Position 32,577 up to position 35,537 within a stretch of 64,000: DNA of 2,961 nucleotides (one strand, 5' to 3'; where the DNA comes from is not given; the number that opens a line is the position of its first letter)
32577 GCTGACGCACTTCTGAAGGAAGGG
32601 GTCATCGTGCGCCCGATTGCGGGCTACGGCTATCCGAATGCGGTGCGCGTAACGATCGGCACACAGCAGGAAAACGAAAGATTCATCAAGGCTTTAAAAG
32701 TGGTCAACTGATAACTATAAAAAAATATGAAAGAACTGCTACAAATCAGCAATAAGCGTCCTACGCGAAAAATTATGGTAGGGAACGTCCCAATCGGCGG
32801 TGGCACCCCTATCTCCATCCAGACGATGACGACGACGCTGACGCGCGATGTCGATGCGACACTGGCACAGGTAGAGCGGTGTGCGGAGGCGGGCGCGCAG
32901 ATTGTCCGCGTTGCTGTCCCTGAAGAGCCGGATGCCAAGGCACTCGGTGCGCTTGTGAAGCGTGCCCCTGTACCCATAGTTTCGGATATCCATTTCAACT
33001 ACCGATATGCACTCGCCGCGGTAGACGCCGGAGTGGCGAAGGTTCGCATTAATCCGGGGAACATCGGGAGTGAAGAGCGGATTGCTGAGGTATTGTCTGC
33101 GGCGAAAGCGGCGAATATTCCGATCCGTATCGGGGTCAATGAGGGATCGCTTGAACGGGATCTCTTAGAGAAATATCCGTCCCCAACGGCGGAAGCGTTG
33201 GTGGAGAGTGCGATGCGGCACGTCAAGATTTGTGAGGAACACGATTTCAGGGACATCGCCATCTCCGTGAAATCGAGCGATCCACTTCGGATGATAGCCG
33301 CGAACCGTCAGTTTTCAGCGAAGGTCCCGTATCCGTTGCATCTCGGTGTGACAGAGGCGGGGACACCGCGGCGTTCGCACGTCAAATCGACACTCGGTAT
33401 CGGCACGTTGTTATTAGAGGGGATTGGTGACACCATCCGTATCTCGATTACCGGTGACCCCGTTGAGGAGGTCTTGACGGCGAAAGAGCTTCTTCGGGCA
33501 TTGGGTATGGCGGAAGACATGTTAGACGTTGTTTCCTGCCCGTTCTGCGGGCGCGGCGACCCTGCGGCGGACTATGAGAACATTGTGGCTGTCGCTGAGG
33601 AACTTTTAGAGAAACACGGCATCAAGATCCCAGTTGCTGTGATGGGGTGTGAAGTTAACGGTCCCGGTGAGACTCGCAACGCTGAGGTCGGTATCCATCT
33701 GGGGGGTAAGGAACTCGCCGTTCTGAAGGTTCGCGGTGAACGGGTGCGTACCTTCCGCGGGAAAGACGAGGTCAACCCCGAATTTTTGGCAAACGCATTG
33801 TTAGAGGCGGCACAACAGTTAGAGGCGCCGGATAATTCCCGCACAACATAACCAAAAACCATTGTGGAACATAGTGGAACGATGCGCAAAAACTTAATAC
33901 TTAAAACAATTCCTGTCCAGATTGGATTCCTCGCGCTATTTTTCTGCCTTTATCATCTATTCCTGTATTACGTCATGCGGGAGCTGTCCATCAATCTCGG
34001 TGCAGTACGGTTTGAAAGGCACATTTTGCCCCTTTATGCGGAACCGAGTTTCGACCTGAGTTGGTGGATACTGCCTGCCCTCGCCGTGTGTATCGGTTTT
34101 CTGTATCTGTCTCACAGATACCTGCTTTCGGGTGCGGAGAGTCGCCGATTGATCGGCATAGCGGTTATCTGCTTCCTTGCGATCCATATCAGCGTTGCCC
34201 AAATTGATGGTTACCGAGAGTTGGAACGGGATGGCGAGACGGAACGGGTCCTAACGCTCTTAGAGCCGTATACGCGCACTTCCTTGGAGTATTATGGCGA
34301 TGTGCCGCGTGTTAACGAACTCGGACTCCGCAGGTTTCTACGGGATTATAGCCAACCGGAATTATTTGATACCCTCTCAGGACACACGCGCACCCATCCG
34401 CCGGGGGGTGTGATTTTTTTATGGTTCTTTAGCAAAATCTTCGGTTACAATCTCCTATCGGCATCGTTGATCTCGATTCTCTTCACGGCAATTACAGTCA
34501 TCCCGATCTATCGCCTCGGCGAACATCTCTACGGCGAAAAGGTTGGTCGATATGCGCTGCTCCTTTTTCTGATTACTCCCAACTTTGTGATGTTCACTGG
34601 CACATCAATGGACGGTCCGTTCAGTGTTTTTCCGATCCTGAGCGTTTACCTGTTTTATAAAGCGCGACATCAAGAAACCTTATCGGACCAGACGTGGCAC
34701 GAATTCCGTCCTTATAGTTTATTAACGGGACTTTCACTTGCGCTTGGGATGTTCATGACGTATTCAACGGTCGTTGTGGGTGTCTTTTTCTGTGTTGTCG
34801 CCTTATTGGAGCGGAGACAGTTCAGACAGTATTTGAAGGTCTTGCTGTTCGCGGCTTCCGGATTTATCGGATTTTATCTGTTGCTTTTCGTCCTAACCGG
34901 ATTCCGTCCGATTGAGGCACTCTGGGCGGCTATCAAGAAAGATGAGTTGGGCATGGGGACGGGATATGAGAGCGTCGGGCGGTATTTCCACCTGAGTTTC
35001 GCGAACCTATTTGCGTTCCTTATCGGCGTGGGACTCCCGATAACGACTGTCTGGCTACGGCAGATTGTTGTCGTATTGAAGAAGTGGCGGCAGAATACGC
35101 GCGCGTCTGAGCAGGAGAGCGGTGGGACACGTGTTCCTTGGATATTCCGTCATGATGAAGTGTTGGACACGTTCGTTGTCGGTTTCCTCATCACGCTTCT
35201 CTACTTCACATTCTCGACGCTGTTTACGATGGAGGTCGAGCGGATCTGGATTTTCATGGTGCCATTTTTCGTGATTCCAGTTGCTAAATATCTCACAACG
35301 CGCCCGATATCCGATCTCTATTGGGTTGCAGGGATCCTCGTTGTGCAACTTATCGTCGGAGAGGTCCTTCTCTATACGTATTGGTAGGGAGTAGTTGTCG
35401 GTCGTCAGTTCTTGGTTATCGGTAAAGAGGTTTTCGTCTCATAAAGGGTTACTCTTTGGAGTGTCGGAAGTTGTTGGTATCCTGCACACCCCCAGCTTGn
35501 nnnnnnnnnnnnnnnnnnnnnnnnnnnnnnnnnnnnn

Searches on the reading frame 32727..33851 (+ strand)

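Call 82: search_protein_families(library=pfam, proteins=[window:32727-33851:+], max_evalue=0.00001)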
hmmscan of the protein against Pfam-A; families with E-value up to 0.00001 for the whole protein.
window:32727-33851:+ (374 aa): 1 family
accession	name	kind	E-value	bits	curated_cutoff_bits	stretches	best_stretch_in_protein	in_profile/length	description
PF04551.19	GcpE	-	3.2e-131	437.9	32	1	13-350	1-334/343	GcpE protein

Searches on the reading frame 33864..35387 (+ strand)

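Call 82: search_protein_families(library=pfam, proteins=[window:33864-35387:+], max_evalue=0.00001)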
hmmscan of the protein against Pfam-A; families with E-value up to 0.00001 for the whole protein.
window:33864-35387:+ (507 aa): 1 family
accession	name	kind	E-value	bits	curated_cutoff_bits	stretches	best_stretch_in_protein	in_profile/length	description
PF13231.12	PMT_2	-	3.3e-17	63.6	26.1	1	178-337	2-154/160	Dolichyl-phosphate-mannose-protein mannosyltransferase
